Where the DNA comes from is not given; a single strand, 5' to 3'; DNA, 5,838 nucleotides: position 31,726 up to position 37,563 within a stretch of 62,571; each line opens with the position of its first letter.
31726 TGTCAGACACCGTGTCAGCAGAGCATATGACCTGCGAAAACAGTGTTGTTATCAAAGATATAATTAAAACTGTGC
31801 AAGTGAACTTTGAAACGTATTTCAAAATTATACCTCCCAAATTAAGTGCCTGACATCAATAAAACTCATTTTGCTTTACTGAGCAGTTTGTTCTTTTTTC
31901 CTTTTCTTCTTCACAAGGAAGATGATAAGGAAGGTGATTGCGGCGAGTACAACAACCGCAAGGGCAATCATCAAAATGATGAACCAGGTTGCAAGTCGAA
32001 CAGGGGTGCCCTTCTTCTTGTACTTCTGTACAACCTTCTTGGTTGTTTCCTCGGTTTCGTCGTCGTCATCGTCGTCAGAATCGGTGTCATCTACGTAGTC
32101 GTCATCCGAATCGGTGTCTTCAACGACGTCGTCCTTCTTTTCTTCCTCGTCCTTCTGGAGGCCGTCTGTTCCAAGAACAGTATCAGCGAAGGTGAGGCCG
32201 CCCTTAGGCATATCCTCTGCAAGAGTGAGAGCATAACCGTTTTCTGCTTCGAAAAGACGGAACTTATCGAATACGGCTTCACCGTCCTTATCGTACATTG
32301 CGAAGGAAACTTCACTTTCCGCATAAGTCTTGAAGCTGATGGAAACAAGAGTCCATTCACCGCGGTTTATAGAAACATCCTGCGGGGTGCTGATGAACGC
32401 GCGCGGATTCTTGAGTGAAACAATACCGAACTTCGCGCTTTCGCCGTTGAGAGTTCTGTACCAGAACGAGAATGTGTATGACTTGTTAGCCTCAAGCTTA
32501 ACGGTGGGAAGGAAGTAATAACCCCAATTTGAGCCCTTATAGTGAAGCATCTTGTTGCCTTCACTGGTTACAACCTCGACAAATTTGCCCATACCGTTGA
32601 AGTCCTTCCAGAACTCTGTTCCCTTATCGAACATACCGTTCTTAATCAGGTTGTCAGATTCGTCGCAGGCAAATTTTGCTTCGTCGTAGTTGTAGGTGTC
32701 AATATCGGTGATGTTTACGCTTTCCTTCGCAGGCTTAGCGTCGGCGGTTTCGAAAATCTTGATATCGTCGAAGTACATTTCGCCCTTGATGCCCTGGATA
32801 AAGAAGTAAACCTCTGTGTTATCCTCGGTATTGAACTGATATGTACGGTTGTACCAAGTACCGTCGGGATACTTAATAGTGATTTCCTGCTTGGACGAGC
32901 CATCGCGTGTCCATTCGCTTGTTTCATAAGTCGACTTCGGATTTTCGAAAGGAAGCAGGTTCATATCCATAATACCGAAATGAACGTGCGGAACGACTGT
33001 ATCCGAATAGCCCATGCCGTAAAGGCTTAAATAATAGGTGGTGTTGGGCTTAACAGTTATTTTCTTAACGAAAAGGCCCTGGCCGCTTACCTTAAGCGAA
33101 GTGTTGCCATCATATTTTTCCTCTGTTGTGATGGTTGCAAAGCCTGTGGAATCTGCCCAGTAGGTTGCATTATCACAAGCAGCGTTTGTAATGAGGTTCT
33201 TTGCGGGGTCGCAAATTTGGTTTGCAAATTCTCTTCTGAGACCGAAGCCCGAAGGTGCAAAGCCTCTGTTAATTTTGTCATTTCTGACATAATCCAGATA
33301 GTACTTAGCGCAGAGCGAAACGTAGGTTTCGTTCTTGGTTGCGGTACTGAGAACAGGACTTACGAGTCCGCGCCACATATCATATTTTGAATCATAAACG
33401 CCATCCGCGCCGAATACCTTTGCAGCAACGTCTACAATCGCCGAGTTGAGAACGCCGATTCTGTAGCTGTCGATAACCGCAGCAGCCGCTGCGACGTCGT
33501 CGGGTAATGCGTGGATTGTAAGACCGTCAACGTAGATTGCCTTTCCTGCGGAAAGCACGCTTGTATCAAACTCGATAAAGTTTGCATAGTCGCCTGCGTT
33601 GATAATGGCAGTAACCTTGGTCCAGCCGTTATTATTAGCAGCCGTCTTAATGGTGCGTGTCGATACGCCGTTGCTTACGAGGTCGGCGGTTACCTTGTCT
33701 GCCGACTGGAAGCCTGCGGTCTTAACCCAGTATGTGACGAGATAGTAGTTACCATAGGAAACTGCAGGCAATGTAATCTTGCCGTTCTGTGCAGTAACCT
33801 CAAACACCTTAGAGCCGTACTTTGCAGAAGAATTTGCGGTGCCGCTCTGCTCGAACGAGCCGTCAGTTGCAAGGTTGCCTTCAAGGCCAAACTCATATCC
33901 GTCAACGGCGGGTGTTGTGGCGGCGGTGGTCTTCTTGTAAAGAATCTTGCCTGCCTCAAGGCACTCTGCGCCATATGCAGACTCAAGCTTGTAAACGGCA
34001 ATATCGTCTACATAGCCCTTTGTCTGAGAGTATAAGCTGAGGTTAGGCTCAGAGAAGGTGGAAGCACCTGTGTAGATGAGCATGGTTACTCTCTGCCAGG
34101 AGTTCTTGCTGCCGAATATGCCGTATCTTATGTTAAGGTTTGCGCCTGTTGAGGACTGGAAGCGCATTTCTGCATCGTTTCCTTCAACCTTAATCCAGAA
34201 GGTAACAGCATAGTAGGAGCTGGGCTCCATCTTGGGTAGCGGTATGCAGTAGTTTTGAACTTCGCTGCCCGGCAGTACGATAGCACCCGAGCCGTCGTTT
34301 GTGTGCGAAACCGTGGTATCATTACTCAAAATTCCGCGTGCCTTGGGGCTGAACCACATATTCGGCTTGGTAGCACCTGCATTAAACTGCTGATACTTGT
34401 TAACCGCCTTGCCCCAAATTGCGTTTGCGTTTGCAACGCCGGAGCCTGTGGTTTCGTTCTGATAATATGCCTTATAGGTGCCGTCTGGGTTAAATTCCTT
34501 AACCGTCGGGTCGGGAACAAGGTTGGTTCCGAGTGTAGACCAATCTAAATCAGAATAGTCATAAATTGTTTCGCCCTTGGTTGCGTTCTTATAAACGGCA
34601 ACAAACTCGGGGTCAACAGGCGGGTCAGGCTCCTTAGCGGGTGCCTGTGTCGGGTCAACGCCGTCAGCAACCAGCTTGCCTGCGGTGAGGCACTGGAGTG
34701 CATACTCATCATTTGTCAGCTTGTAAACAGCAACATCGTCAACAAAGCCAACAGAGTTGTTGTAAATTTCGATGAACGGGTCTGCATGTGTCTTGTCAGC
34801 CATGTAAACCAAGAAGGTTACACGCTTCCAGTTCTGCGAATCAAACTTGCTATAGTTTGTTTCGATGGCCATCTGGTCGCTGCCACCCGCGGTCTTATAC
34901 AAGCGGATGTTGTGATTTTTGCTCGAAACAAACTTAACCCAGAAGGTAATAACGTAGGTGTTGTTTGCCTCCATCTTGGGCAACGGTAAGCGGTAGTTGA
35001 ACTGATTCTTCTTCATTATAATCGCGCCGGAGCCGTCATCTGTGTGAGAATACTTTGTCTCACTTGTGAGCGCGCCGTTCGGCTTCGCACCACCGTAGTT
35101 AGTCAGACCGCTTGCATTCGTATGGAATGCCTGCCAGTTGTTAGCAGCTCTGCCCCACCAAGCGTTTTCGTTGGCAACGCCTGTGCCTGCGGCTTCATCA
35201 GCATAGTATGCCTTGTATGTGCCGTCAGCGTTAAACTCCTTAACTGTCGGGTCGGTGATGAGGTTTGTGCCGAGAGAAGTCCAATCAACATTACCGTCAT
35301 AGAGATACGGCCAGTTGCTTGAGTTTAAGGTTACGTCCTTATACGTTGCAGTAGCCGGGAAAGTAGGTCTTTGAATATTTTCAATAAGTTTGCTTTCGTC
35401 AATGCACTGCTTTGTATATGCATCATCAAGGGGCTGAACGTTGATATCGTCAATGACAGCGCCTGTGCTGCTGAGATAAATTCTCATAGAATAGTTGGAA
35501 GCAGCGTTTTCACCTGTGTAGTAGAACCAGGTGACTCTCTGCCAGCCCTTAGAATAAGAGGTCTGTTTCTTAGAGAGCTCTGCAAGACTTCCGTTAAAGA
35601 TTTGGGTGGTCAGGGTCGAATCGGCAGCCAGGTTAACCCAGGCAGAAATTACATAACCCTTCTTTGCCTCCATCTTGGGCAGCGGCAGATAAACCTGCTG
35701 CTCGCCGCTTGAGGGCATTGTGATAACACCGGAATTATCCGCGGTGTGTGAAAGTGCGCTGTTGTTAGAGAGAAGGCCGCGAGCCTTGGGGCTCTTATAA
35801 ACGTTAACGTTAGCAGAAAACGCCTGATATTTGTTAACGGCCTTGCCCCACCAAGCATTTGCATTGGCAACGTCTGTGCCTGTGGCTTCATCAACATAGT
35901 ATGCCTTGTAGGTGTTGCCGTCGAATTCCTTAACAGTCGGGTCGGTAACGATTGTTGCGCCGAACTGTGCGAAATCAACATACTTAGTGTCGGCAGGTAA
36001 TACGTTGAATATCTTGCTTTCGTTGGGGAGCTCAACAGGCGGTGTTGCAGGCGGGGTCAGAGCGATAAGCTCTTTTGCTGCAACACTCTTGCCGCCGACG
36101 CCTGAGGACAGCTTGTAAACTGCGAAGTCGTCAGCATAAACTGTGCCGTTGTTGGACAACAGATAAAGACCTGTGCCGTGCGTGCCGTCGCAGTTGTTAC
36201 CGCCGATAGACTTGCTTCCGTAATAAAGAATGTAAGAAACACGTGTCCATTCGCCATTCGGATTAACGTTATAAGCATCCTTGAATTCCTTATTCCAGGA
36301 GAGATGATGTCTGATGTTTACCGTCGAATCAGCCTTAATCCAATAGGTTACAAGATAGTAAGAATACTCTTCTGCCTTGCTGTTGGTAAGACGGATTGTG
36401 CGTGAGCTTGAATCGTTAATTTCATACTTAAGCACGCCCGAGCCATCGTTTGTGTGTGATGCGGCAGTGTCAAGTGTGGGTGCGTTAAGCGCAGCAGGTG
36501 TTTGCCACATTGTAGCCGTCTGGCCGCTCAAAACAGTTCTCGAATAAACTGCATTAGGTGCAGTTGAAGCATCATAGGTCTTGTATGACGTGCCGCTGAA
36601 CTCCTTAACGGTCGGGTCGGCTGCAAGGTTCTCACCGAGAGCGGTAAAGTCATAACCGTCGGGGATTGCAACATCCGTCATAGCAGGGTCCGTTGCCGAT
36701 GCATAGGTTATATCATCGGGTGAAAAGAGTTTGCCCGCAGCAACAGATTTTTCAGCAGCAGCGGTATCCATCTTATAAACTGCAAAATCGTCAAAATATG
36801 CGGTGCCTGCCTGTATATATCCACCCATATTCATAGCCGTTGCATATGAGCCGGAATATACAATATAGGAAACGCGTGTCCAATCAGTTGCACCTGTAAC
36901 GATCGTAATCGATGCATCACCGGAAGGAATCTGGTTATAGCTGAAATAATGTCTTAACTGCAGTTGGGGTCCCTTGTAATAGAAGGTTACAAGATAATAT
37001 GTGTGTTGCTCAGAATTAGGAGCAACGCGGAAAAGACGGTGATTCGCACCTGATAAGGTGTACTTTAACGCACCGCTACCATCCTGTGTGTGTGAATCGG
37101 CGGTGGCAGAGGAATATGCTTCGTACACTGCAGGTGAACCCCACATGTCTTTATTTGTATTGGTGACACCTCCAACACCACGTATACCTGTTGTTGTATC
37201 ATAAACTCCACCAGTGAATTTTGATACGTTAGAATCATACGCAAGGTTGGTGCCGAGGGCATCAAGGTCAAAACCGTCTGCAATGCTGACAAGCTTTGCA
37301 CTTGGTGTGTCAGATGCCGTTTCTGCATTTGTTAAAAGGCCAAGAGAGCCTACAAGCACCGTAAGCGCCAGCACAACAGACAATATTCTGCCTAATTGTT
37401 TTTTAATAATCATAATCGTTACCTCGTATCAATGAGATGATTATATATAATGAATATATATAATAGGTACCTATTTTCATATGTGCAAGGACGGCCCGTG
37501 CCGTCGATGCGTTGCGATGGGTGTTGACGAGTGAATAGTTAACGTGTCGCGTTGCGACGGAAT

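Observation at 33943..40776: Eight copies of an unnamed ~185-205-aa module spread over two adjacent secreted proteins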

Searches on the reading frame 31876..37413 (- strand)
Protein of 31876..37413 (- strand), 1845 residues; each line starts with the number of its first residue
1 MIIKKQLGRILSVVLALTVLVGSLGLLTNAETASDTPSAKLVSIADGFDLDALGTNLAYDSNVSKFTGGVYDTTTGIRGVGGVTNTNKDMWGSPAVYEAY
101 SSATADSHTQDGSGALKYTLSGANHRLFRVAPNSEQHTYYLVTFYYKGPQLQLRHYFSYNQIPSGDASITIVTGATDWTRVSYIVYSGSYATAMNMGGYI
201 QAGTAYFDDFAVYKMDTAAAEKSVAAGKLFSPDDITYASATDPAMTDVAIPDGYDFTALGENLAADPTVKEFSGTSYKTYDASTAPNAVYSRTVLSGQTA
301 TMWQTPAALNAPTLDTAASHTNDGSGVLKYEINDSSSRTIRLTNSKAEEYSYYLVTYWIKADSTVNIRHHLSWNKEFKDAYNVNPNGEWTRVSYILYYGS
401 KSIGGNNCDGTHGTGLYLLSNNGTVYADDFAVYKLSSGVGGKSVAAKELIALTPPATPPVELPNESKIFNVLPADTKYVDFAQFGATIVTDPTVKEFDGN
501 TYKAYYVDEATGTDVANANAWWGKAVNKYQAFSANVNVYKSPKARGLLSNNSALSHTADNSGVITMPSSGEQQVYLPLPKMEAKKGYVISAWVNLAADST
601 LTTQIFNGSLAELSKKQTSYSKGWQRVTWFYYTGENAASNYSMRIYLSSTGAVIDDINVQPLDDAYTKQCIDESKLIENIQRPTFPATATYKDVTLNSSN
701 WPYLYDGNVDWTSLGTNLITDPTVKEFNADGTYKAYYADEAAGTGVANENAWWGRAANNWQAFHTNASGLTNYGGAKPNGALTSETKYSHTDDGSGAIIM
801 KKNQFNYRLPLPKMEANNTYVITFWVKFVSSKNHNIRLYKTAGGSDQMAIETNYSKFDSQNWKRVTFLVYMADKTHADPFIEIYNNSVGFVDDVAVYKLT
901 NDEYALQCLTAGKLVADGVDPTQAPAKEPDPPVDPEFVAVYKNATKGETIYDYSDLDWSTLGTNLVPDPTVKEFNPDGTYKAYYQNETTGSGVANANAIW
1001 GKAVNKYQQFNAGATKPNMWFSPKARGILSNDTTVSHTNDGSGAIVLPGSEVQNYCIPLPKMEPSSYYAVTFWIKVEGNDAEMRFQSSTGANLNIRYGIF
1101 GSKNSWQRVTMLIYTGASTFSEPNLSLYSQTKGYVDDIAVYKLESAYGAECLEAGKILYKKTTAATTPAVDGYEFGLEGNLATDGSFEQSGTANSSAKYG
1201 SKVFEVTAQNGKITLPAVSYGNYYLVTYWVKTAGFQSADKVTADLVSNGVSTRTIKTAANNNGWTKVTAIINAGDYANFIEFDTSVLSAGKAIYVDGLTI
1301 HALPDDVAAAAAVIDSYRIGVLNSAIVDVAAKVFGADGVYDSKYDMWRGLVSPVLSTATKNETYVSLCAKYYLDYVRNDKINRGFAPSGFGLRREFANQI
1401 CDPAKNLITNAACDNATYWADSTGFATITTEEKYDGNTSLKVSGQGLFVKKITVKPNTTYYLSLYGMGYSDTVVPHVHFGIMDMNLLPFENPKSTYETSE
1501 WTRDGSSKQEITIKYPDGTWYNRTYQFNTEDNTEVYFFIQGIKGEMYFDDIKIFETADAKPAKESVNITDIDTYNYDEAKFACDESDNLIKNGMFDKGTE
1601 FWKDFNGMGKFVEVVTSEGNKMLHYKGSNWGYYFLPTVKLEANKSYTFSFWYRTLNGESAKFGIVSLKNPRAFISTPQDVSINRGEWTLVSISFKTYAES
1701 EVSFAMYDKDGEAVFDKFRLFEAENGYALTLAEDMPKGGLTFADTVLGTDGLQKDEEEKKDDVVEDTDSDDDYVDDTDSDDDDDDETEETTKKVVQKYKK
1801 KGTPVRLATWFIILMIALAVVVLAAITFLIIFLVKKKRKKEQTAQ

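Call 3: search_protein_families(library=pfam, proteins=[window:31876-37413:-], max_evalue=1)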
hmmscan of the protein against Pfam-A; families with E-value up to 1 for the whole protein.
window:31876-37413:- (1845 aa): 8 families
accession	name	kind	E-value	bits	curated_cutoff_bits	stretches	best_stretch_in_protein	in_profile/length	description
PF02018.23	CBM_4_9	-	2.4e-14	54.3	25.9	3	1588-1698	2-121/136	Carbohydrate binding domain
PF14812.11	PBP1_TM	-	0.00013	22.6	27.8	1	1759-1821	25-85/85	Transmembrane domain of transglycosylase PBP1 at N-terminal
PF00629.30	MAM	-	0.0096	16.2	26.4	0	804-868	56-121/158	MAM domain, meprin/A5/mu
PF06024.17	Orf78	-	0.029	15.1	29.4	1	1778-1841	26-93/101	Orf78 (ac78)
PF20705.2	DUF6821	-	0.046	14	27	1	1761-1843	50-124/174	Family of unknown function (DUF6821)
PF17802.7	SpaA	-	0.049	14.2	23.1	1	1155-1226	1-57/91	Prealbumin-like fold domain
PF04147.17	Nop14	-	0.1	11.3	34.9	1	1754-1797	369-413/862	Nop14-like family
PF05793.18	TFIIF_alpha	-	0.23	10.5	27.1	1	1725-1800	175-252/528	Transcription initiation factor IIF, alpha subunit (TFIIF-alpha)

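Call 4: search_protein_families(library=ncbifam, proteins=[window:31876-37413:-], max_evalue=1)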
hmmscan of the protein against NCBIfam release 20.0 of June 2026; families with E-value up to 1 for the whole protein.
window:31876-37413:- (1845 aa): 3 families
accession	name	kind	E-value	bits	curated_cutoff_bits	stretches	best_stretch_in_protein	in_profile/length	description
NF007061.0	PRK09506.1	equivalog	0.0033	15.3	1120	1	1759-1839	20-91/825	bifunctional glycosyl transferase/transpeptidase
NF005561.0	PRK07234.1-1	equivalog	0.0045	15.8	718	1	1738-1831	457-552/569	putative monovalent cation/H+ antiporter subunit D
NF033483.0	PknB_PASTA_kin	equivalog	0.083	11.9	450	1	1753-1839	280-362/563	Stk1 family PASTA domain-containing Ser/Thr kinase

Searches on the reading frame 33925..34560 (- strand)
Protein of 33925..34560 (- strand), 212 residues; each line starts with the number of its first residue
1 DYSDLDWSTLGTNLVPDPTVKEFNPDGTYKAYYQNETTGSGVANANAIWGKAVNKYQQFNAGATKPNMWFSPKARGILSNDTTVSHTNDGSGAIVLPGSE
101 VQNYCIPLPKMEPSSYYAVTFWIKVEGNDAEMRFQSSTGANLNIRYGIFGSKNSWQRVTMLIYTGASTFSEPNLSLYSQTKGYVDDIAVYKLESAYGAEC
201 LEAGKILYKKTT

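Call 8: search_protein_families(library=pfam, proteins=[window:33925-34560:-], max_evalue=10)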
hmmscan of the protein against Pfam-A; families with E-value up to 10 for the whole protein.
window:33925-34560:- (212 aa): 0 families
